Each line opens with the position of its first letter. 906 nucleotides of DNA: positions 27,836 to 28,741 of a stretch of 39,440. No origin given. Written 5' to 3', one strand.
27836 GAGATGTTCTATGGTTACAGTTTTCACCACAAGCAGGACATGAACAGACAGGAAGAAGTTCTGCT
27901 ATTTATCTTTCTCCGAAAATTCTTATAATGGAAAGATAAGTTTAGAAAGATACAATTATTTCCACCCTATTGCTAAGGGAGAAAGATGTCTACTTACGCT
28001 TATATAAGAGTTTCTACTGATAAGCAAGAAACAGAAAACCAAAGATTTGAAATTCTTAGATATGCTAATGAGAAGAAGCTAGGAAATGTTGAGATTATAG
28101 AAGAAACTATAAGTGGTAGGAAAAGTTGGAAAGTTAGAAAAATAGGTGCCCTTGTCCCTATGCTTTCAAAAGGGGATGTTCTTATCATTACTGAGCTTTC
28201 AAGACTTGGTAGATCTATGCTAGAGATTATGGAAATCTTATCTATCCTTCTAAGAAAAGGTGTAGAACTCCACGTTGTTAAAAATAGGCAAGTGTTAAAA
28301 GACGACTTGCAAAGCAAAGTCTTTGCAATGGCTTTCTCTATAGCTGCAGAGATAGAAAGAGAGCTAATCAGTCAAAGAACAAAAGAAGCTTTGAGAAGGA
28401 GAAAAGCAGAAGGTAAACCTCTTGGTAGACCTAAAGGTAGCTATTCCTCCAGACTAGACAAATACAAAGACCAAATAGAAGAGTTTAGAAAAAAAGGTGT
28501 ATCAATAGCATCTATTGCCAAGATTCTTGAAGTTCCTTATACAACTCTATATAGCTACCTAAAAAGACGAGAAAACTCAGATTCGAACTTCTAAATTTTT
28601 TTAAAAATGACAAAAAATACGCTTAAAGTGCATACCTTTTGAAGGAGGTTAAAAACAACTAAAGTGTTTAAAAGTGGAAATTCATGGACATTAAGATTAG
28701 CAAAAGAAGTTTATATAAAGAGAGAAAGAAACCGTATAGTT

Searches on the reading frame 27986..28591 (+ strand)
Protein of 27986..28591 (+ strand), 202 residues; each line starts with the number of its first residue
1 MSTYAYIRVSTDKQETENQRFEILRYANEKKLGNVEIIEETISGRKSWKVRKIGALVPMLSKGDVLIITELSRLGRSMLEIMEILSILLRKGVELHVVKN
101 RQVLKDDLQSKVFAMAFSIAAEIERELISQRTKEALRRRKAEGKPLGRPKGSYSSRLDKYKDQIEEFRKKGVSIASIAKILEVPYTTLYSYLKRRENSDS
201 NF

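Call 7: search_protein_families(library=pfam, max_evalue=0.1, proteins=[window:27986-28591:+])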
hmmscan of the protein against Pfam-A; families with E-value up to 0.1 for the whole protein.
window:27986-28591:+ (202 aa): 9 families
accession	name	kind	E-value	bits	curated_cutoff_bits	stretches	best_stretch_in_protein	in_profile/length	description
PF00239.26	Resolvase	-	7.5e-34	117.3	23.3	1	4-144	2-144/145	Resolvase, N terminal domain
PF05225.22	HTH_psq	-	0.0016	18.6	20.4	1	168-196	13-41/45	helix-turn-helix, Psq domain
PF13518.12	HTH_28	-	0.0056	17.2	25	1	169-196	10-37/52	Helix-turn-helix domain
PF13384.12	HTH_23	-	0.0073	16.5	24.6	1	168-194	14-40/50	Homeodomain-like domain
PF08281.18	Sigma70_r4_2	-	0.012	15.7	25.7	1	171-194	26-49/54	Sigma-70, region 4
PF13936.12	HTH_38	-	0.017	15.3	27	1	163-194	12-43/44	Helix-turn-helix domain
PF02796.21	HTH_7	-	0.019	15.5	23.8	1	162-193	12-43/45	Helix-turn-helix domain of resolvase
PF13551.12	HTH_29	-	0.054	14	28.1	0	170-195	10-36/64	Winged helix-turn helix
PF19610.4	DUF6115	-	0.065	14.1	27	0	79-183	23-122/134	Family of unknown function (DUF6115)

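Call 13: find_encoding_contigs(protein=window:27986-28591:+, flank=10000, max_places=10)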
Protein window:27986-28591:+ (202 aa): no gene with exactly this product is on record in the collection.

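Call 14: find_related_loci(query=window:27986-28591:+, collection=genome_contigs, flank=6000)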
Query window:27986-28591:+ (202 aa) in genome_contigs; peptide patterns used: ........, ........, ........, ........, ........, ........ (x = any residue, [..] = any of these).
295 stretches matched a pattern; 84 encode a relative of the query (tblastn E <= 1e-3); the best 80 are kept; 80 distinct loci.
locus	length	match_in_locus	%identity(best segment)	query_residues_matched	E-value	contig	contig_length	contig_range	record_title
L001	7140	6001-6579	53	3-195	2e-61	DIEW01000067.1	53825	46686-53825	MAG TPA_asm: Syntrophaceae bacterium UBA5764 UBA5764_contig_36342, whole genome shotgun sequence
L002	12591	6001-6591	55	1-196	2e-60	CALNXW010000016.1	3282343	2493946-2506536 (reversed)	MAG: uncultured bacterium isolate LOGT_bin.0142 genome assembly, contig: contig_9981, whole genome shotgun sequence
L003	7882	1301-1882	55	3-196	6e-60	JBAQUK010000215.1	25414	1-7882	MAG: Desulfosalsimonadaceae bacterium isolate MFD12006_ilm_asm_bin16 k127_87845, whole genome shotgun sequence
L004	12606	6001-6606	53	1-201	4e-60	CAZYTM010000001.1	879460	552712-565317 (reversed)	MAG TPA_asm: uncultured Geobacteraceae bacterium isolate SRP302447_co2_358 genome assembly, contig: NODE_12_length_87946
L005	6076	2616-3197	55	1-194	3e-60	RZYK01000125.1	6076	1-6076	MAG: Epsilonproteobacteria bacterium isolate INTA.AUR.011 contig-100_6928, whole genome shotgun sequence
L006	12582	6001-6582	53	1-194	7e-60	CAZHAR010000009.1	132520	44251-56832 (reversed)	MAG TPA_asm: uncultured Planctomycetota bacterium isolate binchicken_co248_743 genome assembly, contig: NODE_75_length_1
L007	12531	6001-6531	58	3-179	1e-59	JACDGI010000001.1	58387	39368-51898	MAG: Anaerolineae bacterium isolate MGR_bin408 SD2908_NODE_169_length_58387_cov_1.721061, whole genome shotgun sequence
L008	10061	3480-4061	55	1-194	1e-59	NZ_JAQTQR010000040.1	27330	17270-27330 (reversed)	MAG: Sulfuricurvum sp. isolate STB_144 NODE_3746_length_27330_cov_7.236150_Sandtown_B, whole genome shotgun sequence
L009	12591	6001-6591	54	1-196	5e-60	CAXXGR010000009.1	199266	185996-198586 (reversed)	MAG: Candidatus Kapaibacterium sp. isolate e0203437-6bf0-458e-9b39-a3b2dce24231 genome assembly, contig: contig_9, whole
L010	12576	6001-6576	55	3-194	1e-59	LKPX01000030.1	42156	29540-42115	MAG: Desulfobacteraceae bacterium RAAP-1 Cluster_0_29, whole genome shotgun sequence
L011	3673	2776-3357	55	1-194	2e-59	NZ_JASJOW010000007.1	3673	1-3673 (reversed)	MAG: Sulfuricurvum sp. isolate MAG_142 NODE_12117_length_3673_cov_39.786622, whole genome shotgun sequence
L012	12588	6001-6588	54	3-199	3e-59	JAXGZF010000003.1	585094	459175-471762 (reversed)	MAG: Desulfobacterales bacterium isolate AnMBR.bin530 bin530_3, whole genome shotgun sequence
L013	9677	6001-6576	53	1-192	4e-58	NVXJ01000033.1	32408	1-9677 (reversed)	MAG: Arcobacter sp. isolate NORP14 Contig_source1382A_3283, whole genome shotgun sequence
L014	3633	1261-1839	50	3-195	4e-58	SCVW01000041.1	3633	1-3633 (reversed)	MAG: Smithella sp. isolate SDB_sulfate1 contig-201000002, whole genome shotgun sequence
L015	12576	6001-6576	52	3-194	6e-58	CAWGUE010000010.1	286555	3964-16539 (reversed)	MAG: uncultured delta proteobacterium isolate MFD09779.bin.1.212 genome assembly, contig: contig_23500, whole genome sho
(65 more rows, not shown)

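Call 15: find_homologous_proteins(query=window:27986-28591:+)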
Query window:27986-28591:+ (202 aa): 8000 proteins with E <= 0.001 among 8000 candidates; the best 120 are listed.
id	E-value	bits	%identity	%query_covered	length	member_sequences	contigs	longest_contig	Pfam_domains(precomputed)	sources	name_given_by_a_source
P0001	3.6e-120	416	100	100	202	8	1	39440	PF00239.27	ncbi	ncbi:MAG: recombinase family protein [Desulfurobacteriaceae bacterium]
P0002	5.8e-103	360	88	97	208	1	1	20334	PF00239.27,PF13384.13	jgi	jgi:DNA invertase Pin-like site-specific DNA recombinase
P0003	8.1e-103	360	86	97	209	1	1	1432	PF00239.27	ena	-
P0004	5.0e-101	354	87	96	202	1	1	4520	PF00239.27,PF13936.13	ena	-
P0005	5.9e-101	354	85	98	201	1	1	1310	PF00239.27,PF13936.13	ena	-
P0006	6.2e-101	354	87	95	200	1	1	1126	PF00239.27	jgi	-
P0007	6.5e-101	354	87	95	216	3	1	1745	PF00239.27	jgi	jgi:DNA invertase Pin-like site-specific DNA recombinase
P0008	1.6e-100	352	83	99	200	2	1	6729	PF00239.27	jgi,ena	-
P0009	1.6e-100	352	86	97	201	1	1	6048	PF00239.27,PF13936.13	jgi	-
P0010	1.6e-100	352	86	97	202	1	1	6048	PF00239.27,PF13936.13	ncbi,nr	ncbi:MAG: resolvase [Desulfurobacterium sp.]|nr:MAG: resolvase [Desulfurobacterium sp.]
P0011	2.5e-100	352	85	96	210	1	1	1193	PF00239.27,PF13936.13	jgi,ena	-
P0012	2.6e-100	352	85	97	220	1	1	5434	PF00239.27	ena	-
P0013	4.5e-100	351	85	97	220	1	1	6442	PF00239.27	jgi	-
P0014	6.1e-100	350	85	96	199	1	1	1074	PF00239.27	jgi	-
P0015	2.2e-99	349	84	97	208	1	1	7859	PF00239.27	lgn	-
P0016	2.8e-99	348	83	100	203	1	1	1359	PF00239.27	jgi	-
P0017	3.8e-99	348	84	97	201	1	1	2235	PF00239.27,PF13936.13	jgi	-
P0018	4.3e-99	348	83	100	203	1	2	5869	PF00239.27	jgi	-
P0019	9.0e-99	347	84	97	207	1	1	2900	PF00239.27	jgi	-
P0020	1.1e-98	346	85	95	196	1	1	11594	PF00239.27,PF13936.13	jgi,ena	-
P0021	1.1e-98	346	84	97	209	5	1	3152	PF00239.27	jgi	-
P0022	1.2e-98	346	83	98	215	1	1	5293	PF00239.27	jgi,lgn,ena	-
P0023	2.1e-98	345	83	96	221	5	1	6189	PF00239.27,PF13936.13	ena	-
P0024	2.8e-98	345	84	97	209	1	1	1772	PF00239.27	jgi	-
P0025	3.1e-98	345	83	98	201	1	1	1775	PF00239.27,PF13936.13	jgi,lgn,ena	-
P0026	3.2e-98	345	85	97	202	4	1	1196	PF00239.27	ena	-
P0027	4.5e-98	344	83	100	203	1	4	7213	PF00239.27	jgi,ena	jgi:DNA invertase Pin-like site-specific DNA recombinase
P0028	4.9e-98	344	83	96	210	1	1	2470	PF00239.27,PF13936.13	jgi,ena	-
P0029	7.2e-98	344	82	97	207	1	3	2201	PF00239.27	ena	-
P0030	8.8e-98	343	80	98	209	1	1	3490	PF00239.27,PF02796.22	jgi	jgi:DNA invertase Pin-like site-specific DNA recombinase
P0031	1.0e-97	343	86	96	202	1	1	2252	PF00239.27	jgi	jgi:DNA invertase Pin-like site-specific DNA recombinase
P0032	1.1e-97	343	83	98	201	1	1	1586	PF00239.27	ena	-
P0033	1.2e-97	343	82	97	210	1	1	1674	PF00239.27,PF13936.13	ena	-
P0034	1.3e-97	343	84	97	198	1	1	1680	PF00239.27,PF13384.13,PF13936.13,PF13551.13,PF02796.22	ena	-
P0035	1.3e-97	343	80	100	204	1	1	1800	PF00239.27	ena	-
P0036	1.3e-97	343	81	98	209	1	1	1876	PF00239.27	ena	-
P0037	1.4e-97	343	83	96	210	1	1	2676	PF00239.27,PF13936.13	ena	-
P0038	1.6e-97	343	82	98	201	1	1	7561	PF00239.27,PF13936.13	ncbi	-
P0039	2.1e-97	342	82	97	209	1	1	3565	PF00239.27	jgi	-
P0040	3.5e-97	341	82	97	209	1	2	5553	PF00239.27,PF13936.13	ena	-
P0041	3.8e-97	341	85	97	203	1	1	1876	PF00239.27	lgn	-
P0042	4.1e-97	341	80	98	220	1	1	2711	PF00239.27,PF13936.13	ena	-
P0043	4.5e-97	341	82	98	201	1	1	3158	PF00239.27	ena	-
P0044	4.7e-97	341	85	96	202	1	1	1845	PF00239.27,PF13384.13,PF02796.22,PF05225.23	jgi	jgi:DNA invertase Pin-like site-specific DNA recombinase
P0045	5.0e-97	341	80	98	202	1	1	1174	PF00239.27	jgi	jgi:DNA invertase Pin-like site-specific DNA recombinase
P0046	6.6e-97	341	82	96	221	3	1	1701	PF00239.27,PF13936.13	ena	-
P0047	7.9e-97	340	82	96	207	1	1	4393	PF00239.27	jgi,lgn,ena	-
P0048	1.0e-96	340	83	97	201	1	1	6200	PF00239.27,PF13384.13,PF13936.13,PF13551.13,PF13518.13,PF02796.22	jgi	-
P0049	1.5e-96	339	84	96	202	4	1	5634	PF00239.27,PF13384.13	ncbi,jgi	-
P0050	1.7e-96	339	85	97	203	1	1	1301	PF00239.27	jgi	jgi:putative DNA-invertase from lambdoid prophage Rac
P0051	1.8e-96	339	80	98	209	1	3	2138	PF00239.27,PF13936.13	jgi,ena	-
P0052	1.8e-96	339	82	97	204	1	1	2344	PF00239.27,PF13936.13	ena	-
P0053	1.9e-96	339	83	96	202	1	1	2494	PF00239.27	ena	-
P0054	2.0e-96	339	81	97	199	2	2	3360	PF00239.27,PF13936.13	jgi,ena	jgi:DNA invertase Pin-like site-specific DNA recombinase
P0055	2.0e-96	339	82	97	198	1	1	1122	PF00239.27,PF13936.13,PF13542.13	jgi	jgi:DNA invertase Pin-like site-specific DNA recombinase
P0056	3.0e-96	338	84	97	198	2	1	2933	PF00239.27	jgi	-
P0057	5.1e-96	338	84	97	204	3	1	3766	PF00239.27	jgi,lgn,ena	-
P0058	6.7e-96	337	82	97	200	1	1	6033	PF00239.27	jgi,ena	-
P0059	6.7e-96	337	79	97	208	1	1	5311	PF00239.27,PF13936.13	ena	-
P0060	7.5e-96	337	81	97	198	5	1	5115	PF00239.27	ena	-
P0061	1.3e-95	336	82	97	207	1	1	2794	PF00239.27,PF13936.13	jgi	jgi:DNA invertase Pin-like site-specific DNA recombinase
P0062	1.3e-95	336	83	97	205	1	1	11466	PF00239.27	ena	-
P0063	1.7e-95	336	80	96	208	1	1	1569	PF00239.27,PF13936.13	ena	-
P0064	2.0e-95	336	84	97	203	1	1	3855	PF00239.27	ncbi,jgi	jgi:putative DNA-invertase from lambdoid prophage Rac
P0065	2.3e-95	336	79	97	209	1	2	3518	PF00239.27,PF13936.13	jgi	-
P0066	2.4e-95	335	78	97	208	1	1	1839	PF00239.27,PF13936.13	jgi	-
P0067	2.6e-95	335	82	96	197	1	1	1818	PF00239.27,PF13936.13,PF13542.13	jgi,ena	jgi:DNA invertase Pin-like site-specific DNA recombinase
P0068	2.6e-95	335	82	97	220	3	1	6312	PF00239.27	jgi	-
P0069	2.8e-95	335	83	97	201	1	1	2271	PF00239.27,PF13384.13,PF13936.13,PF13551.13,PF13518.13,PF02796.22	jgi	-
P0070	3.9e-95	335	81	96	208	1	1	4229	PF00239.27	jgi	-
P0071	4.1e-95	335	83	97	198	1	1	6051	PF00239.27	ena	-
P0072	4.5e-95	335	84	97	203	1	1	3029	PF00239.27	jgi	jgi:putative DNA-invertase from lambdoid prophage Rac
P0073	6.2e-95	334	82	98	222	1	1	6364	PF00239.27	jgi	-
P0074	6.8e-95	334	83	96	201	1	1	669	PF00239.27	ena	-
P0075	6.9e-95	334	81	97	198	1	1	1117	PF00239.27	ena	-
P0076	8.7e-95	334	80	96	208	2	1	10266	PF00239.27,PF13936.13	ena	-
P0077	2.4e-94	332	82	97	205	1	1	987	PF00239.27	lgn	-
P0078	2.4e-94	332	82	97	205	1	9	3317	PF00239.27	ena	-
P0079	2.6e-94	332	84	95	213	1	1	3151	PF00239.27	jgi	jgi:putative DNA-invertase from lambdoid prophage Rac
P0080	3.2e-94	332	81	97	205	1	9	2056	PF00239.27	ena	-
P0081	3.2e-94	332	80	96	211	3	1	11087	PF00239.27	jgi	-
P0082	3.5e-94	332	82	97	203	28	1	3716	PF00239.27,PF13384.13,PF02796.22,PF05225.23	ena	-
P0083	4.0e-94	331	82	96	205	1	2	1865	PF00239.27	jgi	-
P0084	5.5e-94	331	81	96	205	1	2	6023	PF00239.27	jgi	-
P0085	5.9e-94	331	82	96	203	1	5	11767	PF00239.27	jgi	jgi:DNA invertase Pin-like site-specific DNA recombinase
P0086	6.2e-94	331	81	97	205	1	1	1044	PF00239.27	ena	-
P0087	6.4e-94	331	82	95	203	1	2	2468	PF00239.27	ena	-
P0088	8.0e-94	330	81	96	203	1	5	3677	PF00239.27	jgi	jgi:DNA invertase Pin-like site-specific DNA recombinase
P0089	8.7e-94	330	82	95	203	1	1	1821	PF00239.27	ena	-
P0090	1.1e-93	330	80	97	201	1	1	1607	PF00239.27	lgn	-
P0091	1.2e-93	330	81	97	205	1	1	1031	PF00239.27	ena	-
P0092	1.2e-93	330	81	97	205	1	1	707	PF00239.27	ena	-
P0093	1.3e-93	330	82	97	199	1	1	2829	PF00239.27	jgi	-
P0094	1.4e-93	330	81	96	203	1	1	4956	PF00239.27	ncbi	-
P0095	1.5e-93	330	82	96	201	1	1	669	PF00239.27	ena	-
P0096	1.8e-93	329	81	96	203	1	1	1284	PF00239.27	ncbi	-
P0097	2.0e-93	329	80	96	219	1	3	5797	PF00239.27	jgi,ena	-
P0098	2.2e-93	329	78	97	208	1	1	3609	PF00239.27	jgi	-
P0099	2.2e-93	329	82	97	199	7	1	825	PF00239.27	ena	-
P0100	2.4e-93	329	81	95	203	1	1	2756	PF00239.27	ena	-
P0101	2.7e-93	329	81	97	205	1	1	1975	PF00239.27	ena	-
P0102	2.9e-93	329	81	96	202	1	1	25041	PF00239.27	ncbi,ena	-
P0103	3.0e-93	329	80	97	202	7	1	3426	PF00239.27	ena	-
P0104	3.2e-93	329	81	95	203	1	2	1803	PF00239.27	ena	-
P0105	4.0e-93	328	81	96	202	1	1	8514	PF00239.27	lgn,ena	-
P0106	5.2e-93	328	82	97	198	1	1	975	PF00239.27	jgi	-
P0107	6.0e-93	328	78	100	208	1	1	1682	PF00239.27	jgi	-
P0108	8.7e-93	327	82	96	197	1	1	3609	PF00239.27,PF02796.22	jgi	-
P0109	1.2e-92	327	80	96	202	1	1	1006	PF00239.27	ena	-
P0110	1.3e-92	327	79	97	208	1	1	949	PF00239.27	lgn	-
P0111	2.1e-92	326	77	97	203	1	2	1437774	PF00239.27,PF13936.13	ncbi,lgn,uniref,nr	ncbi:recombinase family protein [Desulfurobacterium sp. TC5-1]|uniref:recombinase family protein n=1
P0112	3.8e-92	325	81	97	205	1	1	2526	PF00239.27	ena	-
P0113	7.1e-92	324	78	96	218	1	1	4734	PF00239.27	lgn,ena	-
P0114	1.3e-91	323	78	97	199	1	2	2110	PF00239.27,PF05225.23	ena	-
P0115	3.4e-91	322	81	97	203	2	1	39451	PF00239.27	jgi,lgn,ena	-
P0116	3.7e-91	322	78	98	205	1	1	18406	PF00239.27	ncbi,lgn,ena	-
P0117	6.7e-91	321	77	97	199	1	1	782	PF00239.27,PF05225.23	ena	-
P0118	9.0e-91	321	79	97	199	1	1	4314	PF00239.27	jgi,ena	-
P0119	1.7e-90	320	80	97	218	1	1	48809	PF00239.27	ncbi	ncbi:recombinase family protein [Desulfurobacterium sp.]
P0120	1.9e-90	319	80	97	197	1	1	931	PF00239.27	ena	-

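Call 16: find_encoding_contigs(protein=P0111, flank=8000, max_places=4)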
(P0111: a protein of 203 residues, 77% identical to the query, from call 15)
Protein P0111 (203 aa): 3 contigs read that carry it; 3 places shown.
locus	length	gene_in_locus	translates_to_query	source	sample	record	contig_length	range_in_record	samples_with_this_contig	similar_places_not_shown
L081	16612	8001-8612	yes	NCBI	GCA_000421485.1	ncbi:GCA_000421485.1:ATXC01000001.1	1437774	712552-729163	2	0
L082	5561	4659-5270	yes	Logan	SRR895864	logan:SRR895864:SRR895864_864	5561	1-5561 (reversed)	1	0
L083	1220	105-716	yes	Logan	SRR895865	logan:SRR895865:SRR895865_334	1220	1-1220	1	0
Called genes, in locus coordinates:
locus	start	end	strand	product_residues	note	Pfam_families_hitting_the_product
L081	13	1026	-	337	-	-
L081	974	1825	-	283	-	PF14378:PAP2_3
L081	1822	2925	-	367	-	PF10411:DsbC_N (weak), PF01323:DSBA (faint), PF13462:Thioredoxin_4 (faint), PF13098:Thioredoxin_2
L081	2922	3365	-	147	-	PF01464:SLT, PF18896:SLT_3 (weak)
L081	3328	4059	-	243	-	-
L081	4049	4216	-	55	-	-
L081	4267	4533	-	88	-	-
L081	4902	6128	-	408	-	PF06666:DUF1173 (faint)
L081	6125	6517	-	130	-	-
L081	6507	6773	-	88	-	-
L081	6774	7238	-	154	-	PF25212:HVO_A0114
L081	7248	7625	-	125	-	-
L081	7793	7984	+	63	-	-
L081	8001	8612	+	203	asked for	PF00239:Resolvase, PF13936:HTH_38 (faint)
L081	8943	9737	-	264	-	-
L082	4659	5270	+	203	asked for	PF00239:Resolvase, PF13936:HTH_38 (faint)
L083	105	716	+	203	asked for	PF00239:Resolvase, PF13936:HTH_38 (faint)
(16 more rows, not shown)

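Call 17: find_encoding_contigs(protein=P0002, flank=8000, max_places=3)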
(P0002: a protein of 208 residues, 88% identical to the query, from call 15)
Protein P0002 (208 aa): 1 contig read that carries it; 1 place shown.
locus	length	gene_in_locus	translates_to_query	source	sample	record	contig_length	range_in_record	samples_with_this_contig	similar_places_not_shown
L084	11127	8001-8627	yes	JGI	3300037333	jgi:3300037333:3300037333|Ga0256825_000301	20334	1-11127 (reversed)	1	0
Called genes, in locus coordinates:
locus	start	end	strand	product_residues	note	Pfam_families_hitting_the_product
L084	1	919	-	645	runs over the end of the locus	-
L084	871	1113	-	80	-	-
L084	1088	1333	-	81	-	-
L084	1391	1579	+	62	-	-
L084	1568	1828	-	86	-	-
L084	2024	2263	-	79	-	-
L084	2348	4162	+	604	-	PF07669:Eco57I, PF12950:TaqI_C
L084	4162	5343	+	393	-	PF00145:DNA_methylase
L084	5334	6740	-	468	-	PF09665:RE_Alw26IDE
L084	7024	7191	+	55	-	-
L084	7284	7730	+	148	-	PF00872:Transposase_mut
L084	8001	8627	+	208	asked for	PF00239:Resolvase, PF13384:HTH_23 (faint)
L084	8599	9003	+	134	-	PF05168:HEPN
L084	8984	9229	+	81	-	-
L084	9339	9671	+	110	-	-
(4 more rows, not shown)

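Call 18: find_encoding_contigs(protein=P0119, flank=8000, max_places=3)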
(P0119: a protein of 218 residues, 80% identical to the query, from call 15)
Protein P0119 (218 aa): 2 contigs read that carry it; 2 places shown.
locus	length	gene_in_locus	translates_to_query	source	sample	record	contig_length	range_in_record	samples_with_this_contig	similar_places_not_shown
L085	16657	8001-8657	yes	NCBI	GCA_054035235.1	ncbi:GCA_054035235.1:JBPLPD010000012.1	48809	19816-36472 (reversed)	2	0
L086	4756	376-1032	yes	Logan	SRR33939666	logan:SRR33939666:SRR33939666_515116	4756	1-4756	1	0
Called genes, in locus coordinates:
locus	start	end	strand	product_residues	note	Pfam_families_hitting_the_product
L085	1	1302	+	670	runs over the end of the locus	-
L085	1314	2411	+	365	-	PF06986:F_T4SS_TraN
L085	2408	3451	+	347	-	PF13728:TraF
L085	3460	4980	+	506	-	PF06122:TraH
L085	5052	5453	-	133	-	-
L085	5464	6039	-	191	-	-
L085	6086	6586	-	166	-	-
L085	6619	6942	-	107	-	-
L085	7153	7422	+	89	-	-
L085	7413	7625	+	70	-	PF10049:DUF2283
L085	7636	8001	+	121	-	-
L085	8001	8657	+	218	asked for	PF00239:Resolvase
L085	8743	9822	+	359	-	-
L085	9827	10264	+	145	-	-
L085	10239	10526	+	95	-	PF00216:Bac_DNA_binding, PF18291:HU-HIG (weak), PF18175:HU-CCDC81_bac_2 (weak)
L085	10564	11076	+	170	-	-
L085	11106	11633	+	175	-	-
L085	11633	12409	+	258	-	-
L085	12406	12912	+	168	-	PF05621:TniB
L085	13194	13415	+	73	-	-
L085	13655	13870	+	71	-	-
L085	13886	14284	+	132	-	-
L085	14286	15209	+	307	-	-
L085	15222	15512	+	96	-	-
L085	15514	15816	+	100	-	-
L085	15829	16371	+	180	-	-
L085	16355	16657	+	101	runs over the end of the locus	-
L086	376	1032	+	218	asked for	PF00239:Resolvase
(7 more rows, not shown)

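Call 24: find_encoding_contigs(protein=P0115, flank=10000, max_places=4)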
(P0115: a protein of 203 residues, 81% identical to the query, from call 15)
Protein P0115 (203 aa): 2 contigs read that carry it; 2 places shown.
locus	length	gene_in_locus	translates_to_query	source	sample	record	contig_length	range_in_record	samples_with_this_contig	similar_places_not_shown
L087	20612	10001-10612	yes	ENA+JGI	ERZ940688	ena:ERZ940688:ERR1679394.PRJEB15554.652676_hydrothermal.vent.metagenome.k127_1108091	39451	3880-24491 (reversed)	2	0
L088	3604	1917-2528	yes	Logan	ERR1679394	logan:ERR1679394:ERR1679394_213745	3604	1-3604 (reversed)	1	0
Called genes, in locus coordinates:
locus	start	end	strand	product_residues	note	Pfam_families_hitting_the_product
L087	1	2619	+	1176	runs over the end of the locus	PF07916:TraG_N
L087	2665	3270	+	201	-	-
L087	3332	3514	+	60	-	-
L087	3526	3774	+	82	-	-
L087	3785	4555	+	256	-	-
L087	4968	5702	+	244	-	PF04098:Rad52_Rad22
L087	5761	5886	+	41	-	-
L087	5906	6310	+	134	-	-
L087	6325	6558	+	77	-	-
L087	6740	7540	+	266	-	PF08401:ArdcN, PF06114:Peptidase_M78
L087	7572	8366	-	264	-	PF03692:CxxCxxCC (weak)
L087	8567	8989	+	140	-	-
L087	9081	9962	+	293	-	-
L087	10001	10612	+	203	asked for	PF00239:Resolvase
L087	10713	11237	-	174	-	PF01464:SLT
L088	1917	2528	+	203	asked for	PF00239:Resolvase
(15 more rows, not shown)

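Call 25: find_encoding_contigs(protein=P0102, flank=8000, max_places=3)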
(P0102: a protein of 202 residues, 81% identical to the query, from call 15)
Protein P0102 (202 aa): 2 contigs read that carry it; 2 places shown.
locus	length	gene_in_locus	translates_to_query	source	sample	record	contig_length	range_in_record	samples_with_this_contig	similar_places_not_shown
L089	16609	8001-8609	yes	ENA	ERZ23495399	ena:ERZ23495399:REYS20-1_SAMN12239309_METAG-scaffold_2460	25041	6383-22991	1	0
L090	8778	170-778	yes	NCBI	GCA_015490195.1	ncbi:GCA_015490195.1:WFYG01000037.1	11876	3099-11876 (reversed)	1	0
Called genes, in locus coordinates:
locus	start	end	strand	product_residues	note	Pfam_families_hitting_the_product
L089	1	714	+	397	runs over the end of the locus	-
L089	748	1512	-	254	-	PF01555:N6_N4_Mtase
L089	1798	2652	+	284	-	PF00685:Sulfotransfer_1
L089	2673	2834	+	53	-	-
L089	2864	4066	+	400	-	PF04055:Radical_SAM, PF13353:Fer4_12 (faint), PF13186:SPASM (weak)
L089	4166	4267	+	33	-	-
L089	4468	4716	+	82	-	PF00872:Transposase_mut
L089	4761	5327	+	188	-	PF00872:Transposase_mut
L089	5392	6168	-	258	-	-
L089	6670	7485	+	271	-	-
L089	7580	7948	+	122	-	PF22600:MTPAP-like_central (weak), PF01909:NTP_transf_2, PF18765:Polbeta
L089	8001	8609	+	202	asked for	PF00239:Resolvase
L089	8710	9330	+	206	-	PF01656:CbiA, PF09140:MipZ (faint), PF13614:AAA_31 (weak)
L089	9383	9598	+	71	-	PF10723:RepB-RCR_reg (faint), PF21983:NikA-like (weak)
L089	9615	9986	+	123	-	-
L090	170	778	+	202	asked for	PF00239:Resolvase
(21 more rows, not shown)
